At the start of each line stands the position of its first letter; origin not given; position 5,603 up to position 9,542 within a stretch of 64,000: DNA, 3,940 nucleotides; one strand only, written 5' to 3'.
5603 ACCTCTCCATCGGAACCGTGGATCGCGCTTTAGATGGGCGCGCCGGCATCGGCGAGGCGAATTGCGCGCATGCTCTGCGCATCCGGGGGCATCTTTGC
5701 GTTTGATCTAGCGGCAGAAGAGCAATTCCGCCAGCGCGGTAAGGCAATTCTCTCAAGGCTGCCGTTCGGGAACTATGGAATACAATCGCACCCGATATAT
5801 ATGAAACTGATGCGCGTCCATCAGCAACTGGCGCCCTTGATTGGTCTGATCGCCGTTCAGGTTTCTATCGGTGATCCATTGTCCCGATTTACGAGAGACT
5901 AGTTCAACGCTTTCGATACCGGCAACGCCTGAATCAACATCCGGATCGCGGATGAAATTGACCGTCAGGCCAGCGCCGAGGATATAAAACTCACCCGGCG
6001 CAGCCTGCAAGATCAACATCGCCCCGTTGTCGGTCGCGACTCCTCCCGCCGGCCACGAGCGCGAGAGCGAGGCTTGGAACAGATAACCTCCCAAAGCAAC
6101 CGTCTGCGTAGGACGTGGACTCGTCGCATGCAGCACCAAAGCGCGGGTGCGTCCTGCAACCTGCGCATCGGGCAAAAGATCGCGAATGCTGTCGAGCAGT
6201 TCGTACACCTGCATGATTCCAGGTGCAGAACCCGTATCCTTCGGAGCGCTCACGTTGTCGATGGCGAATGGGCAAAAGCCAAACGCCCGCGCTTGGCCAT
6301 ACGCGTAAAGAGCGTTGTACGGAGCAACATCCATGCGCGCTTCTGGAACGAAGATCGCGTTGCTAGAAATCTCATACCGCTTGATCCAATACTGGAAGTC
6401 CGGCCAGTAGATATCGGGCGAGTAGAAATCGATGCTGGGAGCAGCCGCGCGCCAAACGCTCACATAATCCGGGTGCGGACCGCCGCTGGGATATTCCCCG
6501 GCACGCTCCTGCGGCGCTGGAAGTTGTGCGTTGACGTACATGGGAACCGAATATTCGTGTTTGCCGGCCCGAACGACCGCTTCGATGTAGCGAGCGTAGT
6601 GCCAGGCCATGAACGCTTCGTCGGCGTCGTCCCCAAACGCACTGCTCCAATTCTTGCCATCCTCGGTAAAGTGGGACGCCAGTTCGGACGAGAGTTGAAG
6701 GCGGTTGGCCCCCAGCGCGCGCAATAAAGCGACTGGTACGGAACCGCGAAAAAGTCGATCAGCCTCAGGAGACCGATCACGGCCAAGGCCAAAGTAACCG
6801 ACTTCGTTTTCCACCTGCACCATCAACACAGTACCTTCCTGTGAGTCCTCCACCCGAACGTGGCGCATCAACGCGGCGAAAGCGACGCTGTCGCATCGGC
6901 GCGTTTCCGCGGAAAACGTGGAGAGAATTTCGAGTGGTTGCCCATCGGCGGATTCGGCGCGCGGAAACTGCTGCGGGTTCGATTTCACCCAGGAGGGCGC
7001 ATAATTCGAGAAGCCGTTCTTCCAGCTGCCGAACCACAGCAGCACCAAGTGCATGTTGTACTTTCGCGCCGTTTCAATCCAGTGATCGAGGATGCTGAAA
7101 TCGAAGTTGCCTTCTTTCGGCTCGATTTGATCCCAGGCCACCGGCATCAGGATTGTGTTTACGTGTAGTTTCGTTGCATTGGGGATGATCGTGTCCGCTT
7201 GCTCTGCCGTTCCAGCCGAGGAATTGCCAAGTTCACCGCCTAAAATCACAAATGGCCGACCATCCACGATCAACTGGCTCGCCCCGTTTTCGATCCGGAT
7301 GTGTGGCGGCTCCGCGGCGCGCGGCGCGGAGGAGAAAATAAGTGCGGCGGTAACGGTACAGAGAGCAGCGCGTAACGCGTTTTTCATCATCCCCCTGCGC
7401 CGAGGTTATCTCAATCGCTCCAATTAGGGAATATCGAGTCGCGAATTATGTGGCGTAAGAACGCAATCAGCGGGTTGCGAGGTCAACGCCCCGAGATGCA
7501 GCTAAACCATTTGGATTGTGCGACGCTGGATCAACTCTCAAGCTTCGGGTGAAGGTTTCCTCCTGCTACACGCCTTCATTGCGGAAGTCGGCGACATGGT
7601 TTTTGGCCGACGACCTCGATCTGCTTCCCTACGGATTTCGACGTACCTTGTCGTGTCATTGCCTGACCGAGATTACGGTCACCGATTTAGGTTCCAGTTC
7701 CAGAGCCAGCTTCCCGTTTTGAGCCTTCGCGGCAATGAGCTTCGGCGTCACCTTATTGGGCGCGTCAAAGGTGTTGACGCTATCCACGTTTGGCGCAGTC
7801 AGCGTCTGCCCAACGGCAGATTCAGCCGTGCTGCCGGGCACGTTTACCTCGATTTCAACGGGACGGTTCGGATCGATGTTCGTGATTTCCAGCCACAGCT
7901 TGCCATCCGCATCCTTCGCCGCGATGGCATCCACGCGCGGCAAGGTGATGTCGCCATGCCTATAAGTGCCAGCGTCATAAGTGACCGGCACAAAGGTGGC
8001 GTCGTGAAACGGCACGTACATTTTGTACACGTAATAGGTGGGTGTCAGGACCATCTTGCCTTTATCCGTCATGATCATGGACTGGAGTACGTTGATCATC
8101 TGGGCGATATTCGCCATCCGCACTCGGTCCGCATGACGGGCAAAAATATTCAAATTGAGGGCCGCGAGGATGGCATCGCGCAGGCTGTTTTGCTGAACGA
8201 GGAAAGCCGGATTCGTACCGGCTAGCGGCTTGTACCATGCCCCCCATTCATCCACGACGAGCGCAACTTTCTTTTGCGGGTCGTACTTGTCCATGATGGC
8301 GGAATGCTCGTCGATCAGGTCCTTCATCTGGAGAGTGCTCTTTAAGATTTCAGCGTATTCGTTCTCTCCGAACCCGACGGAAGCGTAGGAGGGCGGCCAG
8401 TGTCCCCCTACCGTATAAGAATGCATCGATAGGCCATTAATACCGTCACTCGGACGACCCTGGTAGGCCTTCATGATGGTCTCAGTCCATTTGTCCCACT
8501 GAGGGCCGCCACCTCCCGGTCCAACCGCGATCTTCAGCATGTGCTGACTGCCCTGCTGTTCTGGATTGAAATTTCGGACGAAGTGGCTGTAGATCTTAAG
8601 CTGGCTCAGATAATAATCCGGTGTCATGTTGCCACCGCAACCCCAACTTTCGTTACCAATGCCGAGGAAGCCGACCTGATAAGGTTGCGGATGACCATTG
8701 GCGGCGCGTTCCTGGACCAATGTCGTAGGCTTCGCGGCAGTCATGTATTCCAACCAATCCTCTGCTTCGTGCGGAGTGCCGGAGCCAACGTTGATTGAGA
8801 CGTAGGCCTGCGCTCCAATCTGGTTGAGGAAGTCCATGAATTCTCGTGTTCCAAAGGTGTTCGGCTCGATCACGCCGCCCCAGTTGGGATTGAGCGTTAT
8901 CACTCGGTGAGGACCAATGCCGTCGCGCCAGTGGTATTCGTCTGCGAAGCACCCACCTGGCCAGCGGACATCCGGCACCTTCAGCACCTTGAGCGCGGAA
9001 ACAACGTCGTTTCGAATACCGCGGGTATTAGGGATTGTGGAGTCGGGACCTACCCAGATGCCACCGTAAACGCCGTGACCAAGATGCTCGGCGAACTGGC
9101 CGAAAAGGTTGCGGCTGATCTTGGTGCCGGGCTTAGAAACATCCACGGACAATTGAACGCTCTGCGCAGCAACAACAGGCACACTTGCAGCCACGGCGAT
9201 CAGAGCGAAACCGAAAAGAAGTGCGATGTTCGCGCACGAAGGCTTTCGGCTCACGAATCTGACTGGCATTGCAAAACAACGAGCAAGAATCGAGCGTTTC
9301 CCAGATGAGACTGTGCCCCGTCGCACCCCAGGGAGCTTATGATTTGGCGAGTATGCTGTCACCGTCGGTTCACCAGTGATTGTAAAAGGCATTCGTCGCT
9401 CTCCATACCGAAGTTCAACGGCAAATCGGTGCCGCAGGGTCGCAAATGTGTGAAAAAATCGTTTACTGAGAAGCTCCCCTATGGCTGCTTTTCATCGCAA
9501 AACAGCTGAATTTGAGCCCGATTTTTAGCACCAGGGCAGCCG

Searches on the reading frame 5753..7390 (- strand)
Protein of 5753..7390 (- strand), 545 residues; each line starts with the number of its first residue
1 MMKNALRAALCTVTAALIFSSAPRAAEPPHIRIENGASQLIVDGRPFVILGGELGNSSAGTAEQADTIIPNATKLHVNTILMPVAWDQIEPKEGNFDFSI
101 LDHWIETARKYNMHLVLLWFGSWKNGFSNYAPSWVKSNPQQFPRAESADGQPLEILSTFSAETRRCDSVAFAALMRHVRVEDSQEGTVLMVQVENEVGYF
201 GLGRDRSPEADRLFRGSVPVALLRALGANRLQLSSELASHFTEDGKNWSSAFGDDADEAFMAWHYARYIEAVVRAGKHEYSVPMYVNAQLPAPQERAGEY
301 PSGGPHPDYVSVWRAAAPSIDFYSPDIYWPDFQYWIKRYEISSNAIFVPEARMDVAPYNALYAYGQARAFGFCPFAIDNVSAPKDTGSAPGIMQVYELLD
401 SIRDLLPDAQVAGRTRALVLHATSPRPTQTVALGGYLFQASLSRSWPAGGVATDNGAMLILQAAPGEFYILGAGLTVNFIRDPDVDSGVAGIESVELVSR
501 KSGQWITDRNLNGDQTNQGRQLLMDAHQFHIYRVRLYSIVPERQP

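Call 6: search_protein_families(library=pfam, proteins=[window:5753-7390:-])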
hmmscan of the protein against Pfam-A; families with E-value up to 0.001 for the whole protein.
window:5753-7390:- (545 aa): 3 families
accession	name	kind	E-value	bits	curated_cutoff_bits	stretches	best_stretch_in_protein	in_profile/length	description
PF18120.7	DUF5597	-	7.2e-24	84.9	23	1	393-522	2-132/133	Domain of unknown function (DUF5597)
PF01301.25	Glyco_hydro_35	-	4e-09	37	27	1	39-201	1-154/319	Glycosyl hydrolases family 35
PF02449.21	Glyco_hydro_42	-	2.4e-08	34.2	21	1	63-215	10-155/376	Beta-galactosidase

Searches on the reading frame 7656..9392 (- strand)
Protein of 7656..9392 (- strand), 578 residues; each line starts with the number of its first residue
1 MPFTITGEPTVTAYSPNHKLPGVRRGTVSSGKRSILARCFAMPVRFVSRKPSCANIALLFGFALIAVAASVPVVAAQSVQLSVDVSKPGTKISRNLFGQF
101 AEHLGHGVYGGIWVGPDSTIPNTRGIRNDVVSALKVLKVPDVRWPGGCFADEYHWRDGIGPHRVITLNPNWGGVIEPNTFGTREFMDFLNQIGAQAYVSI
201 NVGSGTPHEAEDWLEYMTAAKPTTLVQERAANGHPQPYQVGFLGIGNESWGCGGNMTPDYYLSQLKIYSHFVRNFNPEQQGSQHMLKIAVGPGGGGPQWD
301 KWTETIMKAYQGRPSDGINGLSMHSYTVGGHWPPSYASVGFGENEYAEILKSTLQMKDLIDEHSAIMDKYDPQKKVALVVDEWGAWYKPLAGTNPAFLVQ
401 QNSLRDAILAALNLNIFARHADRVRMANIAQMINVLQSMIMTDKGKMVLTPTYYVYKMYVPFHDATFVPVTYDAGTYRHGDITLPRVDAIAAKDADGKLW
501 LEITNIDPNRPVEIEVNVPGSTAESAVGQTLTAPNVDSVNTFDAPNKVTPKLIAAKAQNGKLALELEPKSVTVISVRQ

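Call 6: search_protein_families(library=pfam, proteins=[window:7656-9392:-])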
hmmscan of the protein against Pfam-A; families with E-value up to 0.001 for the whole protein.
window:7656-9392:- (578 aa): 2 families
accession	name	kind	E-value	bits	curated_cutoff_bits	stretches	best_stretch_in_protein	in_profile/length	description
PF06964.18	Alpha-L-AF_C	-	2.1e-48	165.1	27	1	381-570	1-165/165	Alpha-L-arabinofuranosidase C-terminal domain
PF22848.2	ASD1_dom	-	6.6e-06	26.3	22.2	0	218-249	119-150/239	Alpha-L-arabinofuranosidase 1 domain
